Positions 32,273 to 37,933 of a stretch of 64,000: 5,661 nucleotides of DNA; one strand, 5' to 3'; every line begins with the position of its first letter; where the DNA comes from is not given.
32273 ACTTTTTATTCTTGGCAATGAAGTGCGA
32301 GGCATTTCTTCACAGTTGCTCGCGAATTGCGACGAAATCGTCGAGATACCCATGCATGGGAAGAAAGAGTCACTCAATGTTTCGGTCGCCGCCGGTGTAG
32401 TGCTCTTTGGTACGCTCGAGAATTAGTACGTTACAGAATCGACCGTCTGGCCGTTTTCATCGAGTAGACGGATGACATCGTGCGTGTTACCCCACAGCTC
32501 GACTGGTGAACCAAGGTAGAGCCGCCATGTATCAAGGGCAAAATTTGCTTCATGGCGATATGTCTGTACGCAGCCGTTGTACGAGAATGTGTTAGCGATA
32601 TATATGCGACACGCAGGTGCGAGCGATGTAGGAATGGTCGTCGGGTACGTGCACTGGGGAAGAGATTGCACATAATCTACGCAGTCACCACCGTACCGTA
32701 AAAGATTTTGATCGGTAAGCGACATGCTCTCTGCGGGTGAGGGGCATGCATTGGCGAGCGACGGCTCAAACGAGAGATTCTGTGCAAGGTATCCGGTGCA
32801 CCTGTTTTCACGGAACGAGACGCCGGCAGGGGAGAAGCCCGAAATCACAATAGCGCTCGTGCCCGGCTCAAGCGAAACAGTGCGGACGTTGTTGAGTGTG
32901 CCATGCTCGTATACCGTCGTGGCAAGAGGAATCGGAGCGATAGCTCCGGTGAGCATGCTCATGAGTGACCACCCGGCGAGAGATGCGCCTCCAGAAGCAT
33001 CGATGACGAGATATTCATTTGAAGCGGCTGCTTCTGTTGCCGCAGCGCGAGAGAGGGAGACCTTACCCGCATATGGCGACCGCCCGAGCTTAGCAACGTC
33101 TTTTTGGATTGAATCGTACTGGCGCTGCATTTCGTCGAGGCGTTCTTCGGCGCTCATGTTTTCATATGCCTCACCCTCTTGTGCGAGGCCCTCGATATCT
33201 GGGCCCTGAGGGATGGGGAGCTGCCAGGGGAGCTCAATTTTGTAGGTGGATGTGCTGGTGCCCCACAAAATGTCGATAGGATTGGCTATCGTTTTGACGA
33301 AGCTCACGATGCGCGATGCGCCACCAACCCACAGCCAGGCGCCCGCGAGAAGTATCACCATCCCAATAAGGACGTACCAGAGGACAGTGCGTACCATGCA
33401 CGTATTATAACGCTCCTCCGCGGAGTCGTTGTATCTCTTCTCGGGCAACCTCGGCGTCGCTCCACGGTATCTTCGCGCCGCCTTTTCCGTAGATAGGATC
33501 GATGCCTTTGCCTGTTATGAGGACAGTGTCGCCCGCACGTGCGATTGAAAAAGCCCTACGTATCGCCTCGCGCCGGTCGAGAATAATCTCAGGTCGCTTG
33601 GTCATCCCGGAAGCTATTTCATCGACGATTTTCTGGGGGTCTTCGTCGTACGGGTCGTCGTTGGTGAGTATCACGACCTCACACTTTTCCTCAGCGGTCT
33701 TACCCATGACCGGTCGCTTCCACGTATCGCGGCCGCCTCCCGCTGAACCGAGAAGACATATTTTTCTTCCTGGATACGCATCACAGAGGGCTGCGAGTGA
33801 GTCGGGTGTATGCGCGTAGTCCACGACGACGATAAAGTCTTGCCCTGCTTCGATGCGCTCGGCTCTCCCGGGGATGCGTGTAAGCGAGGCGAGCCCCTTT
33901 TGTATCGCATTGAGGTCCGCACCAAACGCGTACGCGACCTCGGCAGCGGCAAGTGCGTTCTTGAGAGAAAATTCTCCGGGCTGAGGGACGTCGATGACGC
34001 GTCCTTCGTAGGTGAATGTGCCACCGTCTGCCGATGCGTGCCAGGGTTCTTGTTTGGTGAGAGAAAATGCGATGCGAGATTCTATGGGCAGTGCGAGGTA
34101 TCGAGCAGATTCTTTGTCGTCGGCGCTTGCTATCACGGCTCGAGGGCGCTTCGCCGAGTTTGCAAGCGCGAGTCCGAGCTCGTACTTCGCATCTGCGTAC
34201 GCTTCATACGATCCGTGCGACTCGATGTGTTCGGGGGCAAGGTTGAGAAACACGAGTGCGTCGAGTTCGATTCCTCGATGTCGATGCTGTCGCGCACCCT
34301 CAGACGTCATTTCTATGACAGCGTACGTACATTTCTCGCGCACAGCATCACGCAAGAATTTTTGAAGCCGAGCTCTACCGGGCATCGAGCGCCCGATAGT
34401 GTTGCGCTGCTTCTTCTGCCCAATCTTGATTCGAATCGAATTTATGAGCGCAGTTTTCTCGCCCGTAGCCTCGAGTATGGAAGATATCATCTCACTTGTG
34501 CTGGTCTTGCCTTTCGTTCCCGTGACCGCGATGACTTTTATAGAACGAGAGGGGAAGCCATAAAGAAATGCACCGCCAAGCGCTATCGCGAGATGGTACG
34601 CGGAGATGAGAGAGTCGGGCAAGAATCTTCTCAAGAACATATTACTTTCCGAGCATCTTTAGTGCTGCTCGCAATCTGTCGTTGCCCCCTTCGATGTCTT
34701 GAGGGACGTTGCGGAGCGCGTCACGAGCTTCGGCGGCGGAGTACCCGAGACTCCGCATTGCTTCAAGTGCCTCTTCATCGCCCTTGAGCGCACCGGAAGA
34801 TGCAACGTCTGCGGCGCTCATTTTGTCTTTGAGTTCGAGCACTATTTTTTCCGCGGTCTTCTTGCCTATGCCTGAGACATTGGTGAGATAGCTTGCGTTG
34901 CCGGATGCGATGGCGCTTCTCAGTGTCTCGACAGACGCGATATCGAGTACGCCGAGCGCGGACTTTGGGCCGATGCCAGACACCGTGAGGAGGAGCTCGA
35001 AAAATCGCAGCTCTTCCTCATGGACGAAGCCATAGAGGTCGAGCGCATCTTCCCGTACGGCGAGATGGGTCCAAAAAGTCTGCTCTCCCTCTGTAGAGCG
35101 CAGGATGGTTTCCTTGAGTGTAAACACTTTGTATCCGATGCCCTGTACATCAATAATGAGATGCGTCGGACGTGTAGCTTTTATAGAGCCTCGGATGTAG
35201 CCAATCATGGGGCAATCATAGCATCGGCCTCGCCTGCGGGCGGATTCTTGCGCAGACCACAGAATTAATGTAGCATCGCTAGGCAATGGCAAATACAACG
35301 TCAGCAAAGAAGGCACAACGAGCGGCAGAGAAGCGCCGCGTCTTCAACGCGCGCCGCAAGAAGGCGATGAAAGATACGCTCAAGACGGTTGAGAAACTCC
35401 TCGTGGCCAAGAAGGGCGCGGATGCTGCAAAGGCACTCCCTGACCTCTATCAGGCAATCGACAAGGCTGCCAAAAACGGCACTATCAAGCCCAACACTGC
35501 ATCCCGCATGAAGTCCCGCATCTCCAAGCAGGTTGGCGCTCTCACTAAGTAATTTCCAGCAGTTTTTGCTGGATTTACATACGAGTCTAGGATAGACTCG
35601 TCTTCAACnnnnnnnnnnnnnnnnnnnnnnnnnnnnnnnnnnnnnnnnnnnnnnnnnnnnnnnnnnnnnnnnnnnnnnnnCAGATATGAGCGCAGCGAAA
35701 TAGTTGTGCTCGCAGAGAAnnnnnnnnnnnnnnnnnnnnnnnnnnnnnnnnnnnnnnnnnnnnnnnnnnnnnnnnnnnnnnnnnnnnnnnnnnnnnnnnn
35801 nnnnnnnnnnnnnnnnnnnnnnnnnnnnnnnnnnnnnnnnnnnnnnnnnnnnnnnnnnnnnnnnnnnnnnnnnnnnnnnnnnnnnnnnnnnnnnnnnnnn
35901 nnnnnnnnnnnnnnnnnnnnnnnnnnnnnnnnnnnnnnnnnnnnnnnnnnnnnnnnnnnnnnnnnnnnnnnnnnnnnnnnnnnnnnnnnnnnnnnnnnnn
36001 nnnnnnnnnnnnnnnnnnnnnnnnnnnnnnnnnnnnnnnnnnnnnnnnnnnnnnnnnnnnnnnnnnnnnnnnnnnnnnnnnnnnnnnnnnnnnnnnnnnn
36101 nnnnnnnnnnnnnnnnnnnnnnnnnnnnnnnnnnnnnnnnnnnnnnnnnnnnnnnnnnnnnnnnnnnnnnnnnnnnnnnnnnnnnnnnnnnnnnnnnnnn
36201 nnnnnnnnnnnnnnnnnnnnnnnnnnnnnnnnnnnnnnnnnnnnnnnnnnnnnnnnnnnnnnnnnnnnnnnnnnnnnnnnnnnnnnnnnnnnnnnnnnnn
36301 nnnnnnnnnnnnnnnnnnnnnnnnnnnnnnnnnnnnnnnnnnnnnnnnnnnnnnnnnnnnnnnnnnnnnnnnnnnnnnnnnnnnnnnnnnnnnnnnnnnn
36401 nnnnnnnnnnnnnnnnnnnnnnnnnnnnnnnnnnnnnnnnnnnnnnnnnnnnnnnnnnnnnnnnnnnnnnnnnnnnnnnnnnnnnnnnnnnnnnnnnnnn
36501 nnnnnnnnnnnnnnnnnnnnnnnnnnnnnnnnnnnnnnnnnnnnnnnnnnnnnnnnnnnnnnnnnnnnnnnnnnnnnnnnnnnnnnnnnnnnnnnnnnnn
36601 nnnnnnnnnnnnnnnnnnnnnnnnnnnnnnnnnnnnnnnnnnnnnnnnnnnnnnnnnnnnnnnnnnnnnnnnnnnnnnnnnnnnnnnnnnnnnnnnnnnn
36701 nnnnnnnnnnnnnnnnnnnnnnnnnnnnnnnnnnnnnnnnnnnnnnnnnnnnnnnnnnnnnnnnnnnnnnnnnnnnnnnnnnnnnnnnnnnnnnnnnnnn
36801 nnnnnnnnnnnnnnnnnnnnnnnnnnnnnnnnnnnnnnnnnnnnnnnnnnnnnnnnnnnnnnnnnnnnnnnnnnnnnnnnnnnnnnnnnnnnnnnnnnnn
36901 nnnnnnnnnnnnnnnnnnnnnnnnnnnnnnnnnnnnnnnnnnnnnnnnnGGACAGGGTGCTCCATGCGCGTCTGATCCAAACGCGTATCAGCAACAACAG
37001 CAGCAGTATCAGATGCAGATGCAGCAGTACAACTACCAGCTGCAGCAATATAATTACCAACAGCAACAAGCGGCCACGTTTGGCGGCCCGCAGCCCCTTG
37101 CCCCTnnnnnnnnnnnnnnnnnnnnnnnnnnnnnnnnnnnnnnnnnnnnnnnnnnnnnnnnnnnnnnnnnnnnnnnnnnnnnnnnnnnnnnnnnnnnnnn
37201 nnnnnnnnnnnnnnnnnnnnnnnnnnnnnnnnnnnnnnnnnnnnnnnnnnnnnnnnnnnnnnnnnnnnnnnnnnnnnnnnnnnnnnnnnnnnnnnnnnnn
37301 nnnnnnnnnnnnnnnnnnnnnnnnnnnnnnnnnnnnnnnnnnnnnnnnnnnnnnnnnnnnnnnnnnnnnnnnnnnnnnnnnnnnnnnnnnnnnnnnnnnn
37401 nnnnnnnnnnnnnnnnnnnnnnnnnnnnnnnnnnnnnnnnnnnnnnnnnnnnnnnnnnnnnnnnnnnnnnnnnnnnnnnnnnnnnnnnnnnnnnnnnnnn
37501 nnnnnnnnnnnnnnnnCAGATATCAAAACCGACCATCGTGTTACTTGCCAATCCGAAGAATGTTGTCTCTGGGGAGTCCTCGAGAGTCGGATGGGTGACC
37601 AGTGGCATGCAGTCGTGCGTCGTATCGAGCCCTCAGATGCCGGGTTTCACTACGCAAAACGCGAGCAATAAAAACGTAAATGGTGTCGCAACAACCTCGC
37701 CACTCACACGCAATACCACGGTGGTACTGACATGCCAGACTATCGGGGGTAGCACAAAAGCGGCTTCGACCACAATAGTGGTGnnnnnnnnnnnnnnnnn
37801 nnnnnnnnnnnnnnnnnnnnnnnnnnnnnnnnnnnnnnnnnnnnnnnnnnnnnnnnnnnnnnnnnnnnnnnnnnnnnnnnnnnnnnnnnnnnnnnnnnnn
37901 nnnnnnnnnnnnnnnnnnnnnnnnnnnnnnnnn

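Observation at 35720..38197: Paralogous Cys-rich, Thr/Ser-rich surface proteins sharing an ~85-aa Ig-like module; one carries a CAG/CAA poly-Q tract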

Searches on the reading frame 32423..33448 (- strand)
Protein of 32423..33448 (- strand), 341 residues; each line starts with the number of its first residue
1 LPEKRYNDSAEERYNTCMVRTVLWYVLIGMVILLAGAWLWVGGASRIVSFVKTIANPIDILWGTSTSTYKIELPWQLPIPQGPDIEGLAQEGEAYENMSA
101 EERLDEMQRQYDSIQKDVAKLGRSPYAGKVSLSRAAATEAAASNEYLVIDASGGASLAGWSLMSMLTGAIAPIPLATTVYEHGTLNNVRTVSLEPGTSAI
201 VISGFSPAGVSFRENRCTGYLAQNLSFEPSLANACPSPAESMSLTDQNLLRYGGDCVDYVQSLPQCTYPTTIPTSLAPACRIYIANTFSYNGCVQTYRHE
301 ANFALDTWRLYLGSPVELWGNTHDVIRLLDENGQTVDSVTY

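Call 3: search_protein_families(library=pfam, proteins=[window:32423-33448:-], max_evalue=1)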
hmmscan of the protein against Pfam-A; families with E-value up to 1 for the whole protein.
window:32423-33448:- (341 aa): 1 family
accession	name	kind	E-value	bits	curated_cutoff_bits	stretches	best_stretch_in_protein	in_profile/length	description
PF00932.25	LTD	-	0.006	17.4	34.3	1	290-341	73-107/109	Lamin Tail Domain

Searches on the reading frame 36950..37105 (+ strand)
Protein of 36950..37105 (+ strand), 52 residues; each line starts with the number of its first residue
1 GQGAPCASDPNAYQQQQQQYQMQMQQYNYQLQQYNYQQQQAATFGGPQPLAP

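Call 101: search_solved_structures(query=window:36950-37105:+, max_evalue=10, show_alignments=2)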
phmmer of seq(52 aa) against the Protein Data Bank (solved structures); distinct sequences matched with E-value up to 10: 0.

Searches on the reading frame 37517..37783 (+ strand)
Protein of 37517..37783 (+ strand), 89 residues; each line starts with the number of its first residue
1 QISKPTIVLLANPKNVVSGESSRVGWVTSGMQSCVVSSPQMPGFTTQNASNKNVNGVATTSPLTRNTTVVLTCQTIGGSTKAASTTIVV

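Call 77: find_homologous_proteins(query=A4, max_evalue=0.001)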
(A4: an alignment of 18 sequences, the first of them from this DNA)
Query A4 (18 sequences) (89 aa, profile of the alignment): 16 proteins with E <= 0.001 among 696 candidates.
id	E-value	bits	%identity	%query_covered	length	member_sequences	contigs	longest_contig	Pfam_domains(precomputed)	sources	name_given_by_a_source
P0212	1.3e-27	113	58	91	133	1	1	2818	-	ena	-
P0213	2.8e-24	103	30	83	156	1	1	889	-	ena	-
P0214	8.0e-24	101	52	100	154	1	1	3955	-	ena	-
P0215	5.3e-23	99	35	73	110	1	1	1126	-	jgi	jgi:hypothetical protein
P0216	1.8e-22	97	32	78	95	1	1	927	-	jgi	jgi:hypothetical protein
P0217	1.9e-22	97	31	84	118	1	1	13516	-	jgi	jgi:hypothetical protein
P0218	4.9e-22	95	27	80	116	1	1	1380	-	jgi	jgi:hypothetical protein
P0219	7.2e-22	95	28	75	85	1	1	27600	-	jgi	jgi:hypothetical protein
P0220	8.6e-22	95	32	80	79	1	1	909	-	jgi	jgi:hypothetical protein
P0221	1.0e-20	91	30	83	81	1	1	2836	-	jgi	jgi:hypothetical protein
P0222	1.3e-19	88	30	79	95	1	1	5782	-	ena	-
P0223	3.9e-19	86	32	75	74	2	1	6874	-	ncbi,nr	ncbi:hypothetical protein HYT04_01845 [Candidatus Kaiserbacteria bacterium]|nr:hypothetical protein 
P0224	4.9e-19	86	30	69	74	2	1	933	-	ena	-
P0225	1.7e-18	84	25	62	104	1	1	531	-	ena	-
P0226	8.4e-18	82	45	93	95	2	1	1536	-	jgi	jgi:hypothetical protein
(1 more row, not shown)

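Call 79: search_solved_structures(query=A4, max_evalue=5)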
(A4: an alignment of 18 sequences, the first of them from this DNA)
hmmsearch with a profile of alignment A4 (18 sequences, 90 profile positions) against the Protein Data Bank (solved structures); distinct sequences matched with E-value up to 5: 2.
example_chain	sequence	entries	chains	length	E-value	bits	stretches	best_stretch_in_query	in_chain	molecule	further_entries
2nyk_A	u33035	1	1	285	0.056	16.6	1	25-58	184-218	M157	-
4jo8_A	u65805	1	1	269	0.1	15.8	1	25-60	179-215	M157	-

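Call 80: search_protein_families(library=pfam, alignment_id=A4, max_evalue=5)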
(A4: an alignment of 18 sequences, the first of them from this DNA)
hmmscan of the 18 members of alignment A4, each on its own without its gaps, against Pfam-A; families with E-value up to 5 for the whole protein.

A. member 1, seq(89 aa): 0 families

B. families by the number of members that match (of 18 scanned): 3 families
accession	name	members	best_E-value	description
PF06448.16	DUF1081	1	0.012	Domain of Unknown Function (DUF1081)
PF16934.11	Mersacidin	1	0.02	Two-component Enterococcus faecalis cytolysin (EFC)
PF12733.13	Cadherin-like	1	0.04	Cadherin-like beta sandwich domain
